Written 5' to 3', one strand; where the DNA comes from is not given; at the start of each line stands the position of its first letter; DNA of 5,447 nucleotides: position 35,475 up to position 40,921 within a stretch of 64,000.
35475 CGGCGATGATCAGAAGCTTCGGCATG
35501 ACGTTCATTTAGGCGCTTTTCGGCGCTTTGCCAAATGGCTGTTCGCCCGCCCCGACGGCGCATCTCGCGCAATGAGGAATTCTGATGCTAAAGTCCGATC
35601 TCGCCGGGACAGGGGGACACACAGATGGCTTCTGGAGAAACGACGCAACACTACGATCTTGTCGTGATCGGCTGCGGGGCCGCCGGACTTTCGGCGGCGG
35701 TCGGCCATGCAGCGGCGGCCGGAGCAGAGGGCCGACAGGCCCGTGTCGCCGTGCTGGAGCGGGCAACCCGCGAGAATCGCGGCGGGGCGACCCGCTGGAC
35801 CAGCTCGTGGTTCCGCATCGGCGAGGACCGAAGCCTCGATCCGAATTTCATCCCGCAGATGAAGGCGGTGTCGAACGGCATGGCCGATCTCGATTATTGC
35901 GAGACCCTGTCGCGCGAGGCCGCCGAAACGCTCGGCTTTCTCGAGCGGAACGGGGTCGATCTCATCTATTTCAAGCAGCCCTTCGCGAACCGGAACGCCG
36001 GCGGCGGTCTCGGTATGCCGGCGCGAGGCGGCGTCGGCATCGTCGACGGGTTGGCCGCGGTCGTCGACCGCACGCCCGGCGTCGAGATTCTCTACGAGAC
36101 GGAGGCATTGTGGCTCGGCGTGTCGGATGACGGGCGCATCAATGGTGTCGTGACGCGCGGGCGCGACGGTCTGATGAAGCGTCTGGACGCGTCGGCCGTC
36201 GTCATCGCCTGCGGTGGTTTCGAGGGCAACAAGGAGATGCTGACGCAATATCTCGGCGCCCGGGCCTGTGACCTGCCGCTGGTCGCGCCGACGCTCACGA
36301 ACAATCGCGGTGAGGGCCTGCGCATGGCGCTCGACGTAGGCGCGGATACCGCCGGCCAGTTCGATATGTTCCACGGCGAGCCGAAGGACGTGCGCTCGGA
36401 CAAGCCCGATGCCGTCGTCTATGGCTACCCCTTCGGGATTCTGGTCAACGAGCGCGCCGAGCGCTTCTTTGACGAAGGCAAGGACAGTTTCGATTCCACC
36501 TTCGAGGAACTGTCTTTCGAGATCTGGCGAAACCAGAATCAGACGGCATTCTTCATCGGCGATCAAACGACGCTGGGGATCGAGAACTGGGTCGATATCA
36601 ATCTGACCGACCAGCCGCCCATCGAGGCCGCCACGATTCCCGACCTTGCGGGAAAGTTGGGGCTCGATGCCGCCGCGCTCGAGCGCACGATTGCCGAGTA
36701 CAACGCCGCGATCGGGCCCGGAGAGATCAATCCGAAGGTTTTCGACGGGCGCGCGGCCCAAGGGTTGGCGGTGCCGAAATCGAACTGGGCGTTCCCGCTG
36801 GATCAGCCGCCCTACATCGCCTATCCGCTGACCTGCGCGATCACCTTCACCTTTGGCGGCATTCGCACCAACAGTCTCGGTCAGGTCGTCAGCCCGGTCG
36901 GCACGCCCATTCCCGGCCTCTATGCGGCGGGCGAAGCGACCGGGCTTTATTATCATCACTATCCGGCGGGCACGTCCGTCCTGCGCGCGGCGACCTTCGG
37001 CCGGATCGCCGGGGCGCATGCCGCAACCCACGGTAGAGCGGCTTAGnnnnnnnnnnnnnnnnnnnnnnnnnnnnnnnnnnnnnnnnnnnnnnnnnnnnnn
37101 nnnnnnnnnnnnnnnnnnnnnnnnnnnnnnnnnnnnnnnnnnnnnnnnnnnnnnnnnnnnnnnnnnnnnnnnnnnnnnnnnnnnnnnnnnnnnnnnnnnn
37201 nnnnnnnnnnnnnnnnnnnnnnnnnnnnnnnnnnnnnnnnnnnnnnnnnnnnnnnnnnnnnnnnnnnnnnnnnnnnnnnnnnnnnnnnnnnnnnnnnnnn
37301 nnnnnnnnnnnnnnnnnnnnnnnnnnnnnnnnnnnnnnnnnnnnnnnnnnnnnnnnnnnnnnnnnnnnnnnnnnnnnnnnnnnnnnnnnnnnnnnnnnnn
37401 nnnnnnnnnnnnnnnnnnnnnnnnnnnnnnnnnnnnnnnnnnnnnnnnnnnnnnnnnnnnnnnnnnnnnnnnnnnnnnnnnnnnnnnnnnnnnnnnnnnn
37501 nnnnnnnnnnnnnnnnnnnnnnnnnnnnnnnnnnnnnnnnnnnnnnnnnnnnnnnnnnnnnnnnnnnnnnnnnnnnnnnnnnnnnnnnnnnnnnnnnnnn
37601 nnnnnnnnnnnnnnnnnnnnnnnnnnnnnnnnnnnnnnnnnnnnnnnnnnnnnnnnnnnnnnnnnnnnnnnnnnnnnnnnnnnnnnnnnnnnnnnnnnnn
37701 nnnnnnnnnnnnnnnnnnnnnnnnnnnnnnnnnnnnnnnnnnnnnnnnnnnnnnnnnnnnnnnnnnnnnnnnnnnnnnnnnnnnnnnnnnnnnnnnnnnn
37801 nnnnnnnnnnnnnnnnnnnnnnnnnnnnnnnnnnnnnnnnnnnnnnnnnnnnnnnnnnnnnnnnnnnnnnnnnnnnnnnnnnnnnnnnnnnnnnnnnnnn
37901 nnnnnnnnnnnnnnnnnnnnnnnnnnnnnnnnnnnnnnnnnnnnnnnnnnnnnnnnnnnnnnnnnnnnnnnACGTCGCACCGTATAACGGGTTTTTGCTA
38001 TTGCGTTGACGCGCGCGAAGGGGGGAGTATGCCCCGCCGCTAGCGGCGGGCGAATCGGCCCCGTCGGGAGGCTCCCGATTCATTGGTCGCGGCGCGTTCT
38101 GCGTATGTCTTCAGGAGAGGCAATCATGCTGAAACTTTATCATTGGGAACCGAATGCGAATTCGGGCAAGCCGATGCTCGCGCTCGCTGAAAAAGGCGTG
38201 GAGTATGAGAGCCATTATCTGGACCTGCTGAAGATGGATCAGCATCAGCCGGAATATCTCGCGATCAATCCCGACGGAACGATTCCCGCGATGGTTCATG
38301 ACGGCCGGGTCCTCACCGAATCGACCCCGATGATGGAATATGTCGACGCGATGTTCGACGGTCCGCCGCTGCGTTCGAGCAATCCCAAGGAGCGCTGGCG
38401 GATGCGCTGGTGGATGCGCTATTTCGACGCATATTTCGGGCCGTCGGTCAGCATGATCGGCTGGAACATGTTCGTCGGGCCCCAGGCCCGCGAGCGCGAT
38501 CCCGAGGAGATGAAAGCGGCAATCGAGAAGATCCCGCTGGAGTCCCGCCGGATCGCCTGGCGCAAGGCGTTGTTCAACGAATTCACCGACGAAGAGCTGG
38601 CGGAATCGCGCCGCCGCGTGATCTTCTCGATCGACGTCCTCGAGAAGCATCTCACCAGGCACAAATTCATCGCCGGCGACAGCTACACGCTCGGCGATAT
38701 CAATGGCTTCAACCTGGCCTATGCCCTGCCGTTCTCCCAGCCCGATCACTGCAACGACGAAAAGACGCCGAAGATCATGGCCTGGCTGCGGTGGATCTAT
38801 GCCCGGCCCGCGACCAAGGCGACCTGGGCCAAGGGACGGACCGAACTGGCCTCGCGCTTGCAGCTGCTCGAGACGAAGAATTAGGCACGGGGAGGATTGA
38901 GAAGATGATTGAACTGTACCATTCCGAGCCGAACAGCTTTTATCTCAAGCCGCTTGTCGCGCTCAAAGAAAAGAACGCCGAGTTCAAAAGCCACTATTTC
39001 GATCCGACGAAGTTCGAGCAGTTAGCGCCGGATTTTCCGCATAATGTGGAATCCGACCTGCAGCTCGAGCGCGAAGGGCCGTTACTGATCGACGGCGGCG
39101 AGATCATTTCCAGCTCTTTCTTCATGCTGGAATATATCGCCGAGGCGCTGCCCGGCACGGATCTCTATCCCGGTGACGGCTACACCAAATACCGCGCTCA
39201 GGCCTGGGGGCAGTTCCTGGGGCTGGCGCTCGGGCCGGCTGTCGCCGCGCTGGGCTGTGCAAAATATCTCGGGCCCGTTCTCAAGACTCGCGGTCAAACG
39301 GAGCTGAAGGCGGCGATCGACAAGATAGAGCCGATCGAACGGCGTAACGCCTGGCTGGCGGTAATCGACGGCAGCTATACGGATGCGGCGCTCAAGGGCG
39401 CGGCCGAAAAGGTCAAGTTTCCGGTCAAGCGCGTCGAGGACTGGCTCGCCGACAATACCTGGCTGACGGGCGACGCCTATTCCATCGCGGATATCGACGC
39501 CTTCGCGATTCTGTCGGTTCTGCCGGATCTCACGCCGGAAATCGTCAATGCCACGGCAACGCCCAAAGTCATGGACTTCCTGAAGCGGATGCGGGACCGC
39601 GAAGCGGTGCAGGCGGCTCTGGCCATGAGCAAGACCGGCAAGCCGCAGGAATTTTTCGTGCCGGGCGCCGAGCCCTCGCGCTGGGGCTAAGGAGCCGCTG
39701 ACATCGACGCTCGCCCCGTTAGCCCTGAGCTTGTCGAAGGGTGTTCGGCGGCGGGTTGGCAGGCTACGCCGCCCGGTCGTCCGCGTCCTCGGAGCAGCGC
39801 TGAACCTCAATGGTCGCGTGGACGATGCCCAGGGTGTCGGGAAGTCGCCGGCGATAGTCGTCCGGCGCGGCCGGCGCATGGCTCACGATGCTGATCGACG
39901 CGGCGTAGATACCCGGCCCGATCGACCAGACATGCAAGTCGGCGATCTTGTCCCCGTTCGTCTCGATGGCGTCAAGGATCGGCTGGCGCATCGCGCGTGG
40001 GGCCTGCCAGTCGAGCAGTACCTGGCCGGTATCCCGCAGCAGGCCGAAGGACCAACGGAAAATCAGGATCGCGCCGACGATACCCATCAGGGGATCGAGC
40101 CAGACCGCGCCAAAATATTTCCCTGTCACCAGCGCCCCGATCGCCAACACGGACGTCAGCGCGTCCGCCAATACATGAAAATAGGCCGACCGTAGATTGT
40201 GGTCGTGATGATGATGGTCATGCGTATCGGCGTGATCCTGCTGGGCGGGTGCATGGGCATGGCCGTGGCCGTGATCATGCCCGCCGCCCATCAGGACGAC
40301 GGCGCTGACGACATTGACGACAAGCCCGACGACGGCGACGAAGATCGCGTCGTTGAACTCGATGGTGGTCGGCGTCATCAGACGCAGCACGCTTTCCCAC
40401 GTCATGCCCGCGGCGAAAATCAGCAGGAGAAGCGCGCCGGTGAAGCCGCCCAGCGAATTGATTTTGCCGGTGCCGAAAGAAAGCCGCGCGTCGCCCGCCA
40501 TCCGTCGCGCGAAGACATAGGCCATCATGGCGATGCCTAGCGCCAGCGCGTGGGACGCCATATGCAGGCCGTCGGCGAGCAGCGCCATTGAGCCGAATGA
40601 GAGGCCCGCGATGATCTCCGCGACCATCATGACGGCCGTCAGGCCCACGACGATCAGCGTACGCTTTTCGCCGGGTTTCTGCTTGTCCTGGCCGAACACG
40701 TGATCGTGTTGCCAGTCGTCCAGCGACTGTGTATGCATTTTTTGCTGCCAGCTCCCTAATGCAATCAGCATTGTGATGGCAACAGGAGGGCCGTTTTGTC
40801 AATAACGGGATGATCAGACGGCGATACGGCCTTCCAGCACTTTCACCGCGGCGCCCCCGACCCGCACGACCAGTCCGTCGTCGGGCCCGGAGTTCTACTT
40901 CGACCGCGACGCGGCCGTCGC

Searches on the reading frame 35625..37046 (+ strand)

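Call 27: search_protein_families(library=pfam, proteins=[window:35625-37046:+], max_evalue=0.0001)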
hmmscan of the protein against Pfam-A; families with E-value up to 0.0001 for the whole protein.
window:35625-37046:+ (473 aa): 2 families
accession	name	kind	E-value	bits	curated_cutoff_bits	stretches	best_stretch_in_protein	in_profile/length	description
PF00890.30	FAD_binding_2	-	1.2e-35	123.9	20.4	1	11-448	1-408/414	FAD binding domain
PF01266.30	DAO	-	5.2e-09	36.5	27.9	1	11-117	1-85/353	FAD dependent oxidoreductase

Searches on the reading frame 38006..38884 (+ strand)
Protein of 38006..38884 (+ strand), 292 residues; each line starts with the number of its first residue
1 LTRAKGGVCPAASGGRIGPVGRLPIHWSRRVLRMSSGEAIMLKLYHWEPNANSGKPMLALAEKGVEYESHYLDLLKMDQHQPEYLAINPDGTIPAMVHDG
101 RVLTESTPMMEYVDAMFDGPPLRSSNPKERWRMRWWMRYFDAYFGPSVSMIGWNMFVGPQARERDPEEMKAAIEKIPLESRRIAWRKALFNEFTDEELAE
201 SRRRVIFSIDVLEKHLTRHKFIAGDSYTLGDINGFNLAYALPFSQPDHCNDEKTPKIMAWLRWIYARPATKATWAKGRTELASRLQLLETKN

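Call 27: search_protein_families(library=pfam, proteins=[window:38006-38884:+], max_evalue=0.0001)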
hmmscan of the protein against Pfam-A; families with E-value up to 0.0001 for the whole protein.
window:38006-38884:+ (292 aa): 4 families
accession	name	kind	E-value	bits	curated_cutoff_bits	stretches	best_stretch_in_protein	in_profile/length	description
PF13409.12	GST_N_2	-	2.9e-15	57.1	25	1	53-115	5-69/70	Glutathione S-transferase, N-terminal domain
PF13417.12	GST_N_3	-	7.5e-15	55.5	22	1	44-121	1-75/75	Glutathione S-transferase, N-terminal domain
PF02798.26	GST_N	-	2.9e-14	53.6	20.9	1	42-114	3-75/76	Glutathione S-transferase, N-terminal domain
PF00043.30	GST_C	-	3.7e-08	33.9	20.7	1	193-268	18-93/93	Glutathione S-transferase, C-terminal domain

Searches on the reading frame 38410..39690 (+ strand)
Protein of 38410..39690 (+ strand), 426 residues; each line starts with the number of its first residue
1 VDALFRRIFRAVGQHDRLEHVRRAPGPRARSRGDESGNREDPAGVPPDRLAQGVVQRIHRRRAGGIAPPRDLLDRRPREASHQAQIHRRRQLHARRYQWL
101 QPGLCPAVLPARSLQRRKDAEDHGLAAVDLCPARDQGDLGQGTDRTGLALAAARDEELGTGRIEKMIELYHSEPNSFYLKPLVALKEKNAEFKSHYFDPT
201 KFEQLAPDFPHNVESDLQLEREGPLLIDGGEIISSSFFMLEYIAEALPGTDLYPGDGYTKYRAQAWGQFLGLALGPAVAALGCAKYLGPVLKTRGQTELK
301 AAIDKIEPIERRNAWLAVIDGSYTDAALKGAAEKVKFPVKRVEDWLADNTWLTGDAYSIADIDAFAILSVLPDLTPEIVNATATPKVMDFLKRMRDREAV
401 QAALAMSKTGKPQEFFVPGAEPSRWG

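Call 27: search_protein_families(library=pfam, proteins=[window:38410-39690:+], max_evalue=0.0001)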
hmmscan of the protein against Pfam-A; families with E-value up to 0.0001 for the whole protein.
window:38410-39690:+ (426 aa): 2 families
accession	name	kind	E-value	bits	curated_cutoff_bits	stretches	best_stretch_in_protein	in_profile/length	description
PF00043.30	GST_C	-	4.6e-10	40.1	20.7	1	314-398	9-93/93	Glutathione S-transferase, C-terminal domain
PF14497.11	GST_C_3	-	1.9e-05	25.2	21.6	1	332-404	28-101/104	Glutathione S-transferase, C-terminal domain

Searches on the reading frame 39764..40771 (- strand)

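Call 27: search_protein_families(library=pfam, proteins=[window:39764-40771:-], max_evalue=0.0001)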
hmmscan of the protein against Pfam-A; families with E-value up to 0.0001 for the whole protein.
window:39764-40771:- (335 aa): 1 family
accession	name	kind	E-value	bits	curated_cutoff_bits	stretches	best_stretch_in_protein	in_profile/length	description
PF01545.26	Cation_efflux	-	3.2e-36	125.4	26.6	1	40-253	3-198/198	Cation efflux family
